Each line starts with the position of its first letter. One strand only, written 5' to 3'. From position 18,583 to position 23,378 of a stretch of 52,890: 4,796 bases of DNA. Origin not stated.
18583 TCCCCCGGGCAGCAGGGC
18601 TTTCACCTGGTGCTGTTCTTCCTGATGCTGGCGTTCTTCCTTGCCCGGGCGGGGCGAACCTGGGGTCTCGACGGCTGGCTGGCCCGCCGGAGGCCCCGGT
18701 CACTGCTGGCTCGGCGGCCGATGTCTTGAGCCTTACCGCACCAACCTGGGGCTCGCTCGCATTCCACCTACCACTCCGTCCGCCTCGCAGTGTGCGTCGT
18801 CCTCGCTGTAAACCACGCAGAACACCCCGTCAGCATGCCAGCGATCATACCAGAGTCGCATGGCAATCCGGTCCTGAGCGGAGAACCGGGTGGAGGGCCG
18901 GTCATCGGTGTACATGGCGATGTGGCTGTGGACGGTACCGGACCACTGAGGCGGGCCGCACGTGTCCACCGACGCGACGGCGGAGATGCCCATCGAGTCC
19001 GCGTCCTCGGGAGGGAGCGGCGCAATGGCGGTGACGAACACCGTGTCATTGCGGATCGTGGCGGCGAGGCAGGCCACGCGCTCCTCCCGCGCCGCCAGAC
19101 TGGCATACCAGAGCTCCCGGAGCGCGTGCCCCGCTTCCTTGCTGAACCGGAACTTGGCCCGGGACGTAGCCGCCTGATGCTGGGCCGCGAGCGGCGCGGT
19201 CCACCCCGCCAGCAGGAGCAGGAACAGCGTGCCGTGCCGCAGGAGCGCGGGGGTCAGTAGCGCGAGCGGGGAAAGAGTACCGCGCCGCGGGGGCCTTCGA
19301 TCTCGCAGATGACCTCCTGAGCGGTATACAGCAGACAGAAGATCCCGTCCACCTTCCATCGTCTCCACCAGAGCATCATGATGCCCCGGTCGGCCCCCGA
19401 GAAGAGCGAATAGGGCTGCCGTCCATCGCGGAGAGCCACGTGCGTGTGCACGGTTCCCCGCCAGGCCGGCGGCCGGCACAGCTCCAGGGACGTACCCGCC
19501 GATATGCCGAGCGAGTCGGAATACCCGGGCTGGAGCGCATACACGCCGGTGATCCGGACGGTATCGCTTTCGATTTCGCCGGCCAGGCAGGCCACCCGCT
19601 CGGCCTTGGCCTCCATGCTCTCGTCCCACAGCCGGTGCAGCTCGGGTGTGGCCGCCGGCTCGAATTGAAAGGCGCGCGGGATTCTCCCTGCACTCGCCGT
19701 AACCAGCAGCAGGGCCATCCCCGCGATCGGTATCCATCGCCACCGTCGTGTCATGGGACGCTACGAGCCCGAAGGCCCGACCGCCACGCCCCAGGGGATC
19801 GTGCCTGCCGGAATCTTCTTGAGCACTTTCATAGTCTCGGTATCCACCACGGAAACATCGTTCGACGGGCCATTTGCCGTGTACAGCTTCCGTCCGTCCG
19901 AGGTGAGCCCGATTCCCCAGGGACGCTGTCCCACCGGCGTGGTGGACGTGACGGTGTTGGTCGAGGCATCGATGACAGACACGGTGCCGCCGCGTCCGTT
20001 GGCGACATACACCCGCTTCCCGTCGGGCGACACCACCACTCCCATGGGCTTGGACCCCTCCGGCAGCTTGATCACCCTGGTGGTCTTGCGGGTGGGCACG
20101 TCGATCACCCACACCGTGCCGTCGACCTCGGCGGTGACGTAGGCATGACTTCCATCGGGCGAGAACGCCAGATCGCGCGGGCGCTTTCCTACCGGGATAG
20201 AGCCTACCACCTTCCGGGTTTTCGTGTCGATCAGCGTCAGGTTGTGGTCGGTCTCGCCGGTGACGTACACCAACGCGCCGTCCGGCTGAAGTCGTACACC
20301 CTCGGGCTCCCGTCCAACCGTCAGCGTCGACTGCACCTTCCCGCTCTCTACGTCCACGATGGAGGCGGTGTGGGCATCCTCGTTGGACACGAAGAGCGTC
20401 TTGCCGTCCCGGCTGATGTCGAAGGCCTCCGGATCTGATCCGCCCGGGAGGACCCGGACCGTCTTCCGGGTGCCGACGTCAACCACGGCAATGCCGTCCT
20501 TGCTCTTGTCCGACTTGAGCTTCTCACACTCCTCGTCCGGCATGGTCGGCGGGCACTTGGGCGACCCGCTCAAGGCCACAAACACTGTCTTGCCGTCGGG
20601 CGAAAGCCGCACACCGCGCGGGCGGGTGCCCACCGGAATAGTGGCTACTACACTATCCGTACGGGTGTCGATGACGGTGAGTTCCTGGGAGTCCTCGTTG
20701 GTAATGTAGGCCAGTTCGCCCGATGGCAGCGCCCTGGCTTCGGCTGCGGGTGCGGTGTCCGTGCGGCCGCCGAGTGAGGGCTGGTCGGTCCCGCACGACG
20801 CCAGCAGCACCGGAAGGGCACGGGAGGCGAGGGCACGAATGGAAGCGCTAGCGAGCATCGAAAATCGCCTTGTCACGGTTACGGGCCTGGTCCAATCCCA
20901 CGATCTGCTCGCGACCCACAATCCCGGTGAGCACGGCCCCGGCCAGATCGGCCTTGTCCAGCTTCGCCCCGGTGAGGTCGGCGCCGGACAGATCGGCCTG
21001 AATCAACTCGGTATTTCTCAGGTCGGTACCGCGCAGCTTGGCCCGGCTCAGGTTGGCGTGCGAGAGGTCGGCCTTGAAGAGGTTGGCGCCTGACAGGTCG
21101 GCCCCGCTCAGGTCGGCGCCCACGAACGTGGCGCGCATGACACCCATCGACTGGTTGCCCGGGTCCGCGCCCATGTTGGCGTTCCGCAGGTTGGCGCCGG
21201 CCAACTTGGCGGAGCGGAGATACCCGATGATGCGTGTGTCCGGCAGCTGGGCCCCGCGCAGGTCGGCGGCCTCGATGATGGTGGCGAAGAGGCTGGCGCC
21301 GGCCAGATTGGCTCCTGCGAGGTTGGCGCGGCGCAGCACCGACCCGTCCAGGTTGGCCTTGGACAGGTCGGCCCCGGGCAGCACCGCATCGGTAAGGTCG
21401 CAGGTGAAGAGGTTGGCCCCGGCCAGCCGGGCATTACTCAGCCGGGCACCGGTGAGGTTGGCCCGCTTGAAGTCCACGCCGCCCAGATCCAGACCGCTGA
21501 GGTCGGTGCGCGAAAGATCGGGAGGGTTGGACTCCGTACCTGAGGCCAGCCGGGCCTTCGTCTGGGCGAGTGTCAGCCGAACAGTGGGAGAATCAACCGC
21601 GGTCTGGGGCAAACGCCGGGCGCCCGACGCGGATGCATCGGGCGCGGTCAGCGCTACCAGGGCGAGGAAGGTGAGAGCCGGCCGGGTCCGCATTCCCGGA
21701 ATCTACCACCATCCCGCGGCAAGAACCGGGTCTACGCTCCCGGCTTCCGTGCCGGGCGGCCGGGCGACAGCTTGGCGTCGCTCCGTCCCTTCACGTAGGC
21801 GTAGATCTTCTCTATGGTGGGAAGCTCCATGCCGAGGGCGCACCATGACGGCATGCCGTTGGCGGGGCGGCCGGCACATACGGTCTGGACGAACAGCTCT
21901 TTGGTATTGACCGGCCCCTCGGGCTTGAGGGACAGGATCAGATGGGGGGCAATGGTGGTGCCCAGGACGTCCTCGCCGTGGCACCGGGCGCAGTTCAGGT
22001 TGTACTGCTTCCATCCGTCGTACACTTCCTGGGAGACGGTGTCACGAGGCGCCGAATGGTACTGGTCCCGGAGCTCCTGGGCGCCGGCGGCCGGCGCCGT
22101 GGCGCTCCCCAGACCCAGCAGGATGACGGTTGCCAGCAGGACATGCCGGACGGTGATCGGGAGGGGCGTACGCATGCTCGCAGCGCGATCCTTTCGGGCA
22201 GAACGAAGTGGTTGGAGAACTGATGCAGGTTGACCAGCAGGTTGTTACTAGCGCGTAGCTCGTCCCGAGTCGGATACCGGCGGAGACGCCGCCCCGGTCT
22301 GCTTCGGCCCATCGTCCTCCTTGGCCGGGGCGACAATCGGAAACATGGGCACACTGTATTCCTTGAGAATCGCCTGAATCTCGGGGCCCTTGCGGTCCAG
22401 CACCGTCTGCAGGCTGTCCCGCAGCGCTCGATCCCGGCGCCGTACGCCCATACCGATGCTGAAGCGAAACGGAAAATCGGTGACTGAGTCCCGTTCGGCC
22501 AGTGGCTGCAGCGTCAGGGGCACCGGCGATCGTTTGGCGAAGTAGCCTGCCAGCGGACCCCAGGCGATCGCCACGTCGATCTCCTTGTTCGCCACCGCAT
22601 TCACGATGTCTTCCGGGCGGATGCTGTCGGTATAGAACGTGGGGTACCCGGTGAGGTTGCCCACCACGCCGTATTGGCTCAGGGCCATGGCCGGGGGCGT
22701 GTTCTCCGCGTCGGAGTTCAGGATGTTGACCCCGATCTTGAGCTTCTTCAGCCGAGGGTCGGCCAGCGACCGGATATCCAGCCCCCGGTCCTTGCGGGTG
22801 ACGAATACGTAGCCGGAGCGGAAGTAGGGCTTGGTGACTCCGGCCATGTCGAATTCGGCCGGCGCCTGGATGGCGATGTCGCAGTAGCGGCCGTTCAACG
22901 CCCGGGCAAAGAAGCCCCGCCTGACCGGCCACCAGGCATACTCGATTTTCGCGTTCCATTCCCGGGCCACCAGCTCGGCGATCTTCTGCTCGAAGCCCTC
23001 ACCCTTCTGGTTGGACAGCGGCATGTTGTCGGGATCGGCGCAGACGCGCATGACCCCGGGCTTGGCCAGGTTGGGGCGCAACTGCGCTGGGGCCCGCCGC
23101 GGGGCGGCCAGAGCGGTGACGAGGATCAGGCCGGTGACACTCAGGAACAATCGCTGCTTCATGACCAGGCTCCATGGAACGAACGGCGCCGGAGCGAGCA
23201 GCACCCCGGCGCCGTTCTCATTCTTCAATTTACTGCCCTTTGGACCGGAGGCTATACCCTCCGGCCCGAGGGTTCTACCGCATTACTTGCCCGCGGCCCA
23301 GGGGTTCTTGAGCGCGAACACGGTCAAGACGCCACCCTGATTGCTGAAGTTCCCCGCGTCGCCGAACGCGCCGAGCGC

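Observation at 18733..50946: A ~32-kb C1 supercluster: XoxF methanol oxidation, the full H4MPT formaldehyde-oxidation route, and H4MPT/methanofuran cofactor biosynthesis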

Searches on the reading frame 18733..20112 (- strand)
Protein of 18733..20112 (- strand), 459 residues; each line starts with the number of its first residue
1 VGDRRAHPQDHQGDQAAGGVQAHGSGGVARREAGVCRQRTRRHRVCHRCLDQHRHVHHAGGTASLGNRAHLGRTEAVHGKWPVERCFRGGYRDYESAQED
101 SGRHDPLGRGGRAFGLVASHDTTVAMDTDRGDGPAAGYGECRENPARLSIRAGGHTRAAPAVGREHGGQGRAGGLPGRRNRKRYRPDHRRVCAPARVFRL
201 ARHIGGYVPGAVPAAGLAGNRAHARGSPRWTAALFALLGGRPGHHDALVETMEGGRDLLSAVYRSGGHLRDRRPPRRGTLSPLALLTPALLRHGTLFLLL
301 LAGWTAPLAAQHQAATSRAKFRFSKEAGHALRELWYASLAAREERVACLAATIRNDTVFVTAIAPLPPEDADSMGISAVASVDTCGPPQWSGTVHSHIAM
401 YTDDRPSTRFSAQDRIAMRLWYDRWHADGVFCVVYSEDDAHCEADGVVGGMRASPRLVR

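Call 5: search_protein_families(library=pfam, proteins=[window:18733-20112:-], max_evalue=0.01)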
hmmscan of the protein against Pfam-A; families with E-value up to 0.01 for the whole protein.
window:18733-20112:- (459 aa): 0 families

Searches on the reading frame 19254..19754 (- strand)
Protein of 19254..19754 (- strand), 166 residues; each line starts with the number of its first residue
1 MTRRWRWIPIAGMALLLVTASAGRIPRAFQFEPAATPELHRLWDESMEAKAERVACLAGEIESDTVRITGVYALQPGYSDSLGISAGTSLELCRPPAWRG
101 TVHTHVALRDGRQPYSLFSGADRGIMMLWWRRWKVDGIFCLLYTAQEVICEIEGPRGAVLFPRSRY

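Call 5: search_protein_families(library=pfam, proteins=[window:19254-19754:-], max_evalue=0.01)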
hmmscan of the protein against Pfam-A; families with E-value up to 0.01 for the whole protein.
window:19254-19754:- (166 aa): 0 families

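Call 29: search_protein_families(library=ncbifam, proteins=[window:19254-19754:-], max_evalue=0.001)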
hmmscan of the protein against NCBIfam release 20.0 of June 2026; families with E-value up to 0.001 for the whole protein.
window:19254-19754:- (166 aa): 0 families

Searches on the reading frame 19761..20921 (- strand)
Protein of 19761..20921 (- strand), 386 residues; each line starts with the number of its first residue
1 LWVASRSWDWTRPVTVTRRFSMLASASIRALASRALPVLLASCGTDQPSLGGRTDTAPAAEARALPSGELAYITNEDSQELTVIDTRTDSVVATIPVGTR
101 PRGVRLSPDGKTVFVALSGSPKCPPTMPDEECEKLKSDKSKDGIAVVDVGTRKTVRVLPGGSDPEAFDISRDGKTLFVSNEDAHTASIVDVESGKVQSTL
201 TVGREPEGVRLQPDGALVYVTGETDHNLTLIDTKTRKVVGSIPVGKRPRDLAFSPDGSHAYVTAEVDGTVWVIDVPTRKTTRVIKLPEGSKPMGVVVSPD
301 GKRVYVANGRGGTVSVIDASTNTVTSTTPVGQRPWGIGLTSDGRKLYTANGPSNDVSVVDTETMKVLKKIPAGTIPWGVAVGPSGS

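Call 5: search_protein_families(library=pfam, proteins=[window:19761-20921:-], max_evalue=0.01)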
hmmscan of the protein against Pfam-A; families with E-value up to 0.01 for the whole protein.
window:19761-20921:- (386 aa): 27 families (the best 25 are shown)
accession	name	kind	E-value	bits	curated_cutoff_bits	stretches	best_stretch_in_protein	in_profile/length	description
PF10282.15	Lactonase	-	2.9e-23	83.1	21.7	2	241-361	186-320/344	Lactonase, 7-bladed beta-propeller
PF25174.1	Beta-prop_THOC3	-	4.9e-22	78.6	305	2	250-373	51-170/272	THOC3 beta-propeller domain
PF21783.3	YNCE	-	1.1e-21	77.9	27.1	2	135-209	257-331/339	YNCE-like beta-propeller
PF02239.22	Cytochrom_D1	-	2.3e-16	59.7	25.5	2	263-373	10-118/368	Cytochrome D1 heme domain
PF23414.1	Beta-prop_EML_2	-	1.9e-12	47.5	90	1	212-307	7-99/266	Echinoderm microtubule-associated protein second beta-propeller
PF08450.18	SGL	-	1.9e-10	41.2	26.3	1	251-322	139-215/246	SMP-30/Gluconolactonase/LRE-like region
PF16819.11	DUF5074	-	2.9e-08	33.6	27.2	0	256-368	107-219/353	Domain of unknown function (DUF5074)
PF25168.1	Beta-prop_WDR36-Utp21_2nd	-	4.1e-08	33.3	84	1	187-302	182-294/335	WDR36/Utp21 second beta-propeller domain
PF24814.1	WD40_Prp19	-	4.1e-08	33.1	320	1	175-323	104-251/281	Prp19 WD40 domain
PF24796.1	WDR55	-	5e-08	32.8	200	0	168-240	60-131/296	WDR55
PF25175.1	Beta-prop_WDR5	-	1.2e-07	31.7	250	1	175-320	65-209/296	WDR5 beta-propeller domain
PF24684.1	Vgb_lyase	-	7.6e-07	28.7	50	1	144-385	36-276/290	Virginiamycin B lyase family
PF00400.38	WD40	-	8.7e-07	29.7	27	0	249-274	15-39/39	WD domain, G-beta repeat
PF01731.26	Arylesterase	-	2.5e-05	24.8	21.3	0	291-308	55-72/86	Arylesterase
PF07676.18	PD40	-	5.3e-05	23.5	20.9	0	296-307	15-26/38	WD40-like Beta Propeller Repeat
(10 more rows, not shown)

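Call 29: search_protein_families(library=ncbifam, proteins=[window:19761-20921:-], max_evalue=0.001)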
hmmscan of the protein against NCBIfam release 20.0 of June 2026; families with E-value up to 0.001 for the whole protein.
window:19761-20921:- (386 aa): 18 families
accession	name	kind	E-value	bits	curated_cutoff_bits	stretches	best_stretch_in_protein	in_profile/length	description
TIGR03866.1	PQQ_ABC_repeats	subfamily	4.9e-80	268.9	287.3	1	69-382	11-309/310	PQQ-dependent catabolism-associated beta-propeller protein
TIGR02276.1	beta_rpt_yvtn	repeat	1.1e-73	243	27.85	6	299-338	1-40/42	beta-propeller repeat protein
NF052340.1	hydrazine_beta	equivalog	4.8e-49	167.4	560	4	291-384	34-127/372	hydrazine synthase subunit beta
NF052460.1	L-NosZ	equivalog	7.9e-41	140.1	700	3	254-383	51-183/480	clade III lactonase-type nitrous-oxide reductase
NF052342.1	hydrazine_BC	exception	3.5e-39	134.6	1250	3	136-282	55-205/690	hydrazine synthase subunit beta-gamma fusion subunit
NF052280.1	7_blade_YncE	equivalog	6.1e-32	110.7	400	3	259-348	229-315/338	7-bladed beta-propeller protein YncE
NF048007.1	MmpL3Stblzr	equivalog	7.6e-20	71.4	600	2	76-308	110-326/366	MmpL3/TtfA transport complex stabilizer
TIGR03907.1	QH_beta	equivalog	2.6e-19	69.6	223.2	1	264-353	7-102/338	quinohemoprotein amine dehydrogenase subunit beta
NF038117.1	choice_anch_I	subfamily_domain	1.9e-14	53.4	300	1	80-221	76-192/458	choice-of-anchor I family protein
NF041516.1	PA2928_fam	subfamily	3.3e-11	43.2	70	0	181-239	310-372/376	PA2928 family protein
NF038015.2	AztD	exception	3e-09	36.1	400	1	223-337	232-351/356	zinc metallochaperone AztD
TIGR04244.1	nitrous_NosZ_RR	equivalog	2.2e-07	29.8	625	0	80-123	293-339/627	TAT-dependent nitrous-oxide reductase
NF008258.1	PRK11028.1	equivalog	2.8e-07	30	370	1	163-358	82-301/330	6-phosphogluconolactonase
NF050136.1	PGL_lacton_Staph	exception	3.7e-05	22.9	500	0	243-315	186-265/341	6-phosphogluconolactonase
NF053768.1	CIS12_fam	equivalog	4.6e-05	22.3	860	1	239-351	37-146/715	CIS12 family contractile injection system protein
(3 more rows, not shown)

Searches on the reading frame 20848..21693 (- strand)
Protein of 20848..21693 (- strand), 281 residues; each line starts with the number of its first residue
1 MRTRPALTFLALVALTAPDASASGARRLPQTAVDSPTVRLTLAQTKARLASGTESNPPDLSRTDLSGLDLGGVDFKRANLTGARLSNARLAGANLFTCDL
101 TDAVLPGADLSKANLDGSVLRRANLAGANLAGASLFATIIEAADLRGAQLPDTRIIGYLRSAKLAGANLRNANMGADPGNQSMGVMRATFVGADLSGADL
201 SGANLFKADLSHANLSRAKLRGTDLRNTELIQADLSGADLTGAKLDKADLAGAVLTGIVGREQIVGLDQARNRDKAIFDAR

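Call 5: search_protein_families(library=pfam, proteins=[window:20848-21693:-], max_evalue=0.01)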
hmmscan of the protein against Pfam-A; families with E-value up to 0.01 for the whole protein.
window:20848-21693:- (281 aa): 3 families
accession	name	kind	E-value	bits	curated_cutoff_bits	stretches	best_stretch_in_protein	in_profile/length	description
PF00805.28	Pentapeptide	-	9.4e-47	156.6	20.2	5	218-257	1-40/40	Pentapeptide repeats (8 copies)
PF13599.13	Pentapeptide_4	-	6.1e-15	55.5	38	2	195-251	8-64/78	Pentapeptide repeat region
PF13576.12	Pentapeptide_3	-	8.9e-15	55.1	27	1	61-103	2-47/48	Pentapeptide repeats (9 copies)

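Call 29: search_protein_families(library=ncbifam, proteins=[window:20848-21693:-], max_evalue=0.001)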
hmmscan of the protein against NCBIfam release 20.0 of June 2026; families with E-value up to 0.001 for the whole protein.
window:20848-21693:- (281 aa): 17 families
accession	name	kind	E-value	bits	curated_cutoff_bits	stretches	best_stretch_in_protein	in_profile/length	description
NF052603.1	penta_Alr5209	equivalog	2.2e-44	150.2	125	4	187-257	17-87/113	Alr5209 family pentapeptide repeat protein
NF047416.1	penta_HetL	equivalog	9.1e-35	120.1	260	1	60-258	20-216/218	heterocyst differentiation pentapeptide repeat protein HetL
NF011744.0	PRK15197.1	equivalog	2.8e-28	98.9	274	2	59-173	160-271/291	SPI-2 type III secretion system effector PipB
NF011743.0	PRK15196.1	equivalog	4.6e-26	91.5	354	2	69-174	218-319/350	type III secretion system effector PipB2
NF000349.1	mfpA_AE000516.2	equivalog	1.5e-16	60.7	360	3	193-262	87-156/183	pentapeptide repeat protein MfpA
NF033086.2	penta_rpt_Qnr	equivalog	4.5e-16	59.2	240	1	60-247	7-195/211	Qnr family pentapeptide repeat protein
NF000071.4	penta_rpt_QnrA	exception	1.3e-15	57.8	450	1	62-246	10-195/218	QnrA family quinolone resistance pentapeptide repeat protein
NF000421.1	penta_rpt_QnrVC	exception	2.2e-14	53.9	460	1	63-245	11-199/218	QnrVC family quinolone resistance pentapeptide repeat protein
NF000420.1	penta_rpt_QnrB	exception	5.7e-14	52.6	460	1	59-249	29-200/214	QnrB family quinolone resistance pentapeptide repeat protein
NF012152.0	penta_rpt_QnrC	exception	3.1e-13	50.2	500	1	62-245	10-199/221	QnrC family quinolone resistance pentapeptide repeat protein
NF033375.2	penta_rpt_QnrE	exception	6.6e-13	49.1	480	1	59-251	29-202/214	QnrE family quinolone resistance pentapeptide repeat protein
NF000056.3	penta_rpt_QnrS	exception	4e-12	46.3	460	1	58-209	47-193/218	QnrS family quinolone resistance pentapeptide repeat protein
NF038182.1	penta_rpt_SmQnr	exception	1.1e-11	45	460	1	160-251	113-203/215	SmQnr family pentapeptide repeat protein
NF012151.0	penta_rpt_QnrAS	exception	4.5e-10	39.9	490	1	59-245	12-199/218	QnrAS family quinolone resistance pentapeptide repeat protein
NF000139.2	penta_rpt_QnrD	exception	9.2e-09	35.6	425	1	75-258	10-179/214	QnrD family quinolone resistance pentapeptide repeat protein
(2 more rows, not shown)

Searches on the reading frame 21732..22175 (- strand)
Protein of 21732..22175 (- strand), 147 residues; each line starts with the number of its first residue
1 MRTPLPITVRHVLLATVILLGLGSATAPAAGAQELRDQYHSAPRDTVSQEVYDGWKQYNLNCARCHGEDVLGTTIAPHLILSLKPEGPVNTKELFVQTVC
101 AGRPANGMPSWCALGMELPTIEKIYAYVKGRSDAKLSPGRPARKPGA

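Call 5: search_protein_families(library=pfam, proteins=[window:21732-22175:-], max_evalue=0.01)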
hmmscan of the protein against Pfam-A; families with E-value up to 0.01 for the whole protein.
window:21732-22175:- (147 aa): 2 families
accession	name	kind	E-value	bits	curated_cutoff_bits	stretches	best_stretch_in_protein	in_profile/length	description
PF13442.11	Cytochrome_CBB3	-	9.3e-07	29.5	27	1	52-128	4-68/68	Cytochrome C oxidase, cbb3-type, subunit III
PF00034.26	Cytochrom_C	-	0.0041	18.8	21.3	0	53-79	3-30/90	Cytochrome c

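Call 29: search_protein_families(library=ncbifam, proteins=[window:21732-22175:-], max_evalue=0.001)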
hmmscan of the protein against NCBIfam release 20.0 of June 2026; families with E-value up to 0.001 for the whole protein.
window:21732-22175:- (147 aa): 5 families
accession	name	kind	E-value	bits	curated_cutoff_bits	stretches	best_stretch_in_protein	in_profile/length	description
TIGR03874.1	4cys_cytochr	equivalog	1.3e-09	38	161.75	1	38-144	20-128/143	c-type cytochrome, methanol metabolism-related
TIGR04494.1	c550_PedF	equivalog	3e-07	30.4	122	1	49-108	49-105/133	cytochrome c-550 PedF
NF050122.1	bc1_QcrC_actin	exception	5.5e-06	25.9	200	1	15-80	6-70/253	cytochrome bc1 complex diheme cytochrome c subunit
NF011054.0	PRK14486.1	equivalog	4.1e-05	23.2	447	1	33-130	197-289/294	putative bifunctional cbb3-type cytochrome c oxidase subunit II/cytochrome c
NF045774.1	cytochro_C551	exception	0.00046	20.1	118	1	22-79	10-66/110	cytochrome c551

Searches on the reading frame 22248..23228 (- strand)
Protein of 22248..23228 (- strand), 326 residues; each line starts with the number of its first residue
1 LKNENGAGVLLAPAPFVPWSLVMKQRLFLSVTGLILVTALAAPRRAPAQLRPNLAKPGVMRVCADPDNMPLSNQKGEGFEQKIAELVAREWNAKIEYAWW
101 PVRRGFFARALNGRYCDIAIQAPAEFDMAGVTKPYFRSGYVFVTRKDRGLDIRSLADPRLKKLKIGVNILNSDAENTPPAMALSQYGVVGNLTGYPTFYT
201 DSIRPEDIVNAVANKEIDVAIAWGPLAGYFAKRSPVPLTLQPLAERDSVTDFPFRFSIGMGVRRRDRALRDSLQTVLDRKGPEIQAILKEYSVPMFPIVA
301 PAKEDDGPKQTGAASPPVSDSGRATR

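Call 5: search_protein_families(library=pfam, proteins=[window:22248-23228:-], max_evalue=0.01)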
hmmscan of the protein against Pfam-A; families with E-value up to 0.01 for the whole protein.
window:22248-23228:- (326 aa): 2 families
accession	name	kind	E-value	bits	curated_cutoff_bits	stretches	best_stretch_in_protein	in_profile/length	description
PF13531.11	SBP_bac_11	-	2e-05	24.9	25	1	130-291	71-224/227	Bacterial extracellular solute-binding protein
PF00497.25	SBP_bac_3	-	0.00014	22.1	26.4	1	61-279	2-115/132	Bacterial extracellular solute-binding proteins, family 3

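Call 29: search_protein_families(library=ncbifam, proteins=[window:22248-23228:-], max_evalue=0.001)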
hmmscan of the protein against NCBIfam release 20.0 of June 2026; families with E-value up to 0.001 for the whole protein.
window:22248-23228:- (326 aa): 2 families
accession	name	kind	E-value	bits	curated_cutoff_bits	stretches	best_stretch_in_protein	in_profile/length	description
TIGR03871.1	ABC_peri_MoxJ_2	subfamily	1.1e-80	270.6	212.15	1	60-295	2-231/232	quinoprotein dehydrogenase-associated putative ABC transporter substrate-binding protein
TIGR03870.1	ABC_MoxJ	equivalog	1.4e-38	132.8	258.1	1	60-295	2-245/246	methanol oxidation system protein MoxJ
